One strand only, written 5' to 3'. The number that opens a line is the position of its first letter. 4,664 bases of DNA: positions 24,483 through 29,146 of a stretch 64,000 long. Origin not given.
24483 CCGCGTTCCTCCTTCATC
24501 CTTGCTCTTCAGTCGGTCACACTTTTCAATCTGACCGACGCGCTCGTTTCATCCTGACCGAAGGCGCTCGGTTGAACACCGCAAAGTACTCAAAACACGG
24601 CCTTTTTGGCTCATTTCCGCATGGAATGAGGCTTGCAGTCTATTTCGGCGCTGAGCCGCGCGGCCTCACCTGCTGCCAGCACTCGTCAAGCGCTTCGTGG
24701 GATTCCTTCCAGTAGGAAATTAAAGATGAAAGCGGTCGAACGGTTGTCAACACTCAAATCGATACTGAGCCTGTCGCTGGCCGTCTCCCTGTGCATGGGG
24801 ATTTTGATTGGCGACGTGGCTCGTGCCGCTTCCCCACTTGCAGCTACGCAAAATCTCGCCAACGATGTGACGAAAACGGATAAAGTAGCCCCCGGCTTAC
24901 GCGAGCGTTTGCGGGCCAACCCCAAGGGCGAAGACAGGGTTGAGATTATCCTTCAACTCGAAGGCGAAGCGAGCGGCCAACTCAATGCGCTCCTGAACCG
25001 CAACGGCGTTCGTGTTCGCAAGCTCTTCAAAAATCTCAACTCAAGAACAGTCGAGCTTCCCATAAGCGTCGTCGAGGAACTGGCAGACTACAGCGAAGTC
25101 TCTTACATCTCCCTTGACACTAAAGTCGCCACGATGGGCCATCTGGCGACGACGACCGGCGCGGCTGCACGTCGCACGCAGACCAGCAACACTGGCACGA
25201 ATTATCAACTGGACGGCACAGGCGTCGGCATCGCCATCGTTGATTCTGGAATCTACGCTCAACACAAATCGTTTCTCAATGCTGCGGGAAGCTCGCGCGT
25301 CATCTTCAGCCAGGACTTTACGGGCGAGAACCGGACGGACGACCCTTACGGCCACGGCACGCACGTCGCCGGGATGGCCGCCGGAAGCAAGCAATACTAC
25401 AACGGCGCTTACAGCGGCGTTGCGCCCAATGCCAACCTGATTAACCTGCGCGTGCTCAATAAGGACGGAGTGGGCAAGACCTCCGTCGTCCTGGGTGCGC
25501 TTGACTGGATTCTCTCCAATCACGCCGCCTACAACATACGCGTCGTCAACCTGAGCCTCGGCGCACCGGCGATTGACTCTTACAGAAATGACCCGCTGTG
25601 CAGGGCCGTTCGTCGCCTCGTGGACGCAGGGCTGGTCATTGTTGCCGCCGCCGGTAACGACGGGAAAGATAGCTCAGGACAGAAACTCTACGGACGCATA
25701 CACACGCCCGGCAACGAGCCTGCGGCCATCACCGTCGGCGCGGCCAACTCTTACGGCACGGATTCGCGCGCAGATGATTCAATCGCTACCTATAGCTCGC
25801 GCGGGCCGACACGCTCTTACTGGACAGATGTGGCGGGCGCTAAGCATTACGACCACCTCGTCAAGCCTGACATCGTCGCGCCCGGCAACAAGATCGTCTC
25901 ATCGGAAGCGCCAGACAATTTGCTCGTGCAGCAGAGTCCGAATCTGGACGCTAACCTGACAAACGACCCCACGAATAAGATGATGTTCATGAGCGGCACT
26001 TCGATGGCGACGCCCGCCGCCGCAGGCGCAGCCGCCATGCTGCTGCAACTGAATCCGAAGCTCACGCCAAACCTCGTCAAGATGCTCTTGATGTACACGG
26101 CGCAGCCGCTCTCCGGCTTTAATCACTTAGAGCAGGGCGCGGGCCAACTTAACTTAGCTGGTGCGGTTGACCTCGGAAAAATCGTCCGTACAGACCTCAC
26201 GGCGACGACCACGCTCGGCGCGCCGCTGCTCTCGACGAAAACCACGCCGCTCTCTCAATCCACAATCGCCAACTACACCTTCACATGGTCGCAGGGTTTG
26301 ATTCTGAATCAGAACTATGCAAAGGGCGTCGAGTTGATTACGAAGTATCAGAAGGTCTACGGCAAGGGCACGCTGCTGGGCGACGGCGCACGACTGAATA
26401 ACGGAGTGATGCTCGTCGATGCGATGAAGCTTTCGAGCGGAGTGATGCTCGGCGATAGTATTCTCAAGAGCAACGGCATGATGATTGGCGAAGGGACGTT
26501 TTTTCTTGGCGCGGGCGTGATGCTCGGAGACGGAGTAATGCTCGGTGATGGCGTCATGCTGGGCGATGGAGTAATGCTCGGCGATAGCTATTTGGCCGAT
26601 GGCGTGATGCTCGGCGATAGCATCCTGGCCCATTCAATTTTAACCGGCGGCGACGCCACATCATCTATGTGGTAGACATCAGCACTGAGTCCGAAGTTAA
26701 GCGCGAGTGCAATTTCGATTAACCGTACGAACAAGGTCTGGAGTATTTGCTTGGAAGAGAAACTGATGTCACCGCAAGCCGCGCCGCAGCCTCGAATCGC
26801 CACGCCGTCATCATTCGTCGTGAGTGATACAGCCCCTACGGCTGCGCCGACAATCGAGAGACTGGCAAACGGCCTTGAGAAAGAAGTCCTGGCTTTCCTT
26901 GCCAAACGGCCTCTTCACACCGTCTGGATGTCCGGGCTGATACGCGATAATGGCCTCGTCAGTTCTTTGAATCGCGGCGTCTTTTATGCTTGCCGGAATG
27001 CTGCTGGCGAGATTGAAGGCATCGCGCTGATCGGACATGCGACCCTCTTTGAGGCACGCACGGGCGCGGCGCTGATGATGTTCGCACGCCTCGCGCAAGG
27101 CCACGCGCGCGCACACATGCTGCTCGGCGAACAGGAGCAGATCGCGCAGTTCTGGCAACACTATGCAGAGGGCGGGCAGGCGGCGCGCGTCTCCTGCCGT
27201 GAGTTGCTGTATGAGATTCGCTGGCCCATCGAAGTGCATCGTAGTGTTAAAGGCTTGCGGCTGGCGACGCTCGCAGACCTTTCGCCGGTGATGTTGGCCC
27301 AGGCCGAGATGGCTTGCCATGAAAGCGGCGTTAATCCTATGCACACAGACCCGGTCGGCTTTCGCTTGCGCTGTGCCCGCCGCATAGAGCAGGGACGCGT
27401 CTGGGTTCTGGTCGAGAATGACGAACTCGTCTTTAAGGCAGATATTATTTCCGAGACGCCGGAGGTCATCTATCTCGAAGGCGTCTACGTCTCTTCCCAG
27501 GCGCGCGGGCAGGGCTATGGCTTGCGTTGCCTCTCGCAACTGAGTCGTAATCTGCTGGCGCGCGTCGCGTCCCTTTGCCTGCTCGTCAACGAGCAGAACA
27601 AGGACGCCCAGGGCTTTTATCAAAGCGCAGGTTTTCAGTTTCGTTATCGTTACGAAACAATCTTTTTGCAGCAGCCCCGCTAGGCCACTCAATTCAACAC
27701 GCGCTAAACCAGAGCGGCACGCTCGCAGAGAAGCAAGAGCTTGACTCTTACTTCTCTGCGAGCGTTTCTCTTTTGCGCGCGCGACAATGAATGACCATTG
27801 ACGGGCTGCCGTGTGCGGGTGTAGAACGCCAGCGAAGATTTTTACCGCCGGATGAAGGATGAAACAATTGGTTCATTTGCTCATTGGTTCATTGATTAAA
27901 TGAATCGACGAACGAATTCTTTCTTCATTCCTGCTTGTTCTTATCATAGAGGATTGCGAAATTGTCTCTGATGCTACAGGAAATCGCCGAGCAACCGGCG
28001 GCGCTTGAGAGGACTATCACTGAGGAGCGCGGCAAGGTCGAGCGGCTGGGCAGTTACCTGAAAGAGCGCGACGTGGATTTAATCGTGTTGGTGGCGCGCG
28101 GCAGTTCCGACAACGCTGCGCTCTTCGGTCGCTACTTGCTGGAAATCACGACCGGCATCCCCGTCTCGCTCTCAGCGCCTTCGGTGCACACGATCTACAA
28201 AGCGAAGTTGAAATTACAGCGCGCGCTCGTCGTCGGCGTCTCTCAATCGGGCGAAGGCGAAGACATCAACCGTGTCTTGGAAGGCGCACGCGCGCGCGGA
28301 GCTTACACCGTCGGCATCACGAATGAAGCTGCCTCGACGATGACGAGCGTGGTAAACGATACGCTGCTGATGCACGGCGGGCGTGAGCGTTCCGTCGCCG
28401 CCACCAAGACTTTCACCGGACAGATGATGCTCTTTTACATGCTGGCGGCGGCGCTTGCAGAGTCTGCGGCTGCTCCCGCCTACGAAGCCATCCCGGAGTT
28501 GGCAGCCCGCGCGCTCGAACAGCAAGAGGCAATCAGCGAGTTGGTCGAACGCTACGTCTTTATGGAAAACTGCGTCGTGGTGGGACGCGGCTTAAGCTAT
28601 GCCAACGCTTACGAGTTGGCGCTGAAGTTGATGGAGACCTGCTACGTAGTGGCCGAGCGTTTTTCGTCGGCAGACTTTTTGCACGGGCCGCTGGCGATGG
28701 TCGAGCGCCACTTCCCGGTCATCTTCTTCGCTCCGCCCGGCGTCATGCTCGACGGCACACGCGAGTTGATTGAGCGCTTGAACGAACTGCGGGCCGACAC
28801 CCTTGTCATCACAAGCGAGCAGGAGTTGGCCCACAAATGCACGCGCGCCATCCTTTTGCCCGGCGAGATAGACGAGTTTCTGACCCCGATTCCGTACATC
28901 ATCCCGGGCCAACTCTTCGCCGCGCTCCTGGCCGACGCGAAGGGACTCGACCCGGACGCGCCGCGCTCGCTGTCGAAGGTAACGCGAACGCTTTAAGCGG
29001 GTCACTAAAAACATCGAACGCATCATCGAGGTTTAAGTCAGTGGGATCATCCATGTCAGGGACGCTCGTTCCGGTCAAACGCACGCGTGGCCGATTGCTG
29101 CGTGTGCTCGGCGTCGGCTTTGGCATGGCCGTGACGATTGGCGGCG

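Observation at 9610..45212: Family of long intergenic hairpins whose arms are tandem heptamers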

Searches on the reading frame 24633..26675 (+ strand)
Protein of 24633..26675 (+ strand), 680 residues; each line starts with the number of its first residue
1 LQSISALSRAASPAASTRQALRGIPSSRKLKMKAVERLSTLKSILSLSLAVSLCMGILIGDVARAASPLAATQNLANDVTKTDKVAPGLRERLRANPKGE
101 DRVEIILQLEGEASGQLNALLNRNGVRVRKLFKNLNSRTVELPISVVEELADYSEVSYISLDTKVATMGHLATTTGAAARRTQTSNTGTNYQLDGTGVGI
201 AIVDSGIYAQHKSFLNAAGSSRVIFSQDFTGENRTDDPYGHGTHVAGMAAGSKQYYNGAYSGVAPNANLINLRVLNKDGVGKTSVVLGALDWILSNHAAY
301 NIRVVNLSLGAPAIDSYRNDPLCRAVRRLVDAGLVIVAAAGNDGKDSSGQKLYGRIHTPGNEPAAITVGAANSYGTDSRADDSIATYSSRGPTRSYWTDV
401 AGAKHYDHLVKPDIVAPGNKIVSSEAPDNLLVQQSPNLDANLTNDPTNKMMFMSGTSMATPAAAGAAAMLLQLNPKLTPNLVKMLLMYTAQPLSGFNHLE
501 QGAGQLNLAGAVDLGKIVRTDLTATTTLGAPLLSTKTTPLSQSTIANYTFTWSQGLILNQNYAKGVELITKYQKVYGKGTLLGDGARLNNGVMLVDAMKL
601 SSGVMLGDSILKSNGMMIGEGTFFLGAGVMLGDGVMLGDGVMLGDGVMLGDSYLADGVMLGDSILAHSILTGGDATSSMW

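Call 16: search_protein_families(library=pfam, proteins=[window:24633-26675:+])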
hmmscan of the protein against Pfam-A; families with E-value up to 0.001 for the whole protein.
window:24633-26675:+ (680 aa): 2 families
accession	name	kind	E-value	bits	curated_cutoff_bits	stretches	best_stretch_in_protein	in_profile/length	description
PF00082.27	Peptidase_S8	-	3.2e-49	168.2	21.8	1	195-499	1-281/288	Subtilase family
PF00132.30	Hexapep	-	4.9e-05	23.3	27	0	625-650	10-35/36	Bacterial transferase hexapeptide (six repeats)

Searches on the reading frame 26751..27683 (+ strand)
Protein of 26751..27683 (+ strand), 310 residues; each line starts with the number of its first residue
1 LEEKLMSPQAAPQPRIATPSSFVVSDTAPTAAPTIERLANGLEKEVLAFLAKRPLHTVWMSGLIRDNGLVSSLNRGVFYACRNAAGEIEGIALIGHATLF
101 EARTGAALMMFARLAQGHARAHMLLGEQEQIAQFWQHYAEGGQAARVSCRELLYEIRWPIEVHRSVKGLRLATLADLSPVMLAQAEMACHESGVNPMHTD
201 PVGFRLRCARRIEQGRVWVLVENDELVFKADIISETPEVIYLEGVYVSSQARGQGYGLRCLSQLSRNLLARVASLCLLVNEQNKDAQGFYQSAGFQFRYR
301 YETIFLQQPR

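Call 16: search_protein_families(library=pfam, proteins=[window:26751-27683:+])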
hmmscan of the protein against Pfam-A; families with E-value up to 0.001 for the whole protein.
window:26751-27683:+ (310 aa): 4 families
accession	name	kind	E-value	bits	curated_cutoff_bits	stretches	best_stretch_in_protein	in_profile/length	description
PF13508.13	Acetyltransf_7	-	4.6e-10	40.2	27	1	214-296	2-83/84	Acetyltransferase (GNAT) domain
PF00583.31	Acetyltransf_1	-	7.8e-09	36.3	20.7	1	210-295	28-116/116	Acetyltransferase (GNAT) family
PF08445.16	FR47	-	7.1e-08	32.8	22.1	1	239-299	21-81/86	FR47-like protein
PF13673.13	Acetyltransf_10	-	2.3e-06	28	23.6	1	210-296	24-108/128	Acetyltransferase (GNAT) domain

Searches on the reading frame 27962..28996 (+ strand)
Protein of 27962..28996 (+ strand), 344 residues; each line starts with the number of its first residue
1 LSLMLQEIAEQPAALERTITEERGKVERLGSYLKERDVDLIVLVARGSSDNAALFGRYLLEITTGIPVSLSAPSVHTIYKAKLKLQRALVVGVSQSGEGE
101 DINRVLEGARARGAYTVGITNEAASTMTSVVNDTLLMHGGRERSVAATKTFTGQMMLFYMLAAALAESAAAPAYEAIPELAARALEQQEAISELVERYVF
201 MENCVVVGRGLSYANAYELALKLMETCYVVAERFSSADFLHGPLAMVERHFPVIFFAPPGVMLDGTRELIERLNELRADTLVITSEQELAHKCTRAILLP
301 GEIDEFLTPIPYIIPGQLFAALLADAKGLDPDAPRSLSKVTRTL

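Call 16: search_protein_families(library=pfam, proteins=[window:27962-28996:+])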
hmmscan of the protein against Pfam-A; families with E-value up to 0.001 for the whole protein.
window:27962-28996:+ (344 aa): 1 family
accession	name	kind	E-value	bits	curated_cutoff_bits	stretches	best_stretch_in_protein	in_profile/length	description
PF01380.27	SIS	-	4.8e-30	104.5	25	2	41-163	8-130/131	SIS domain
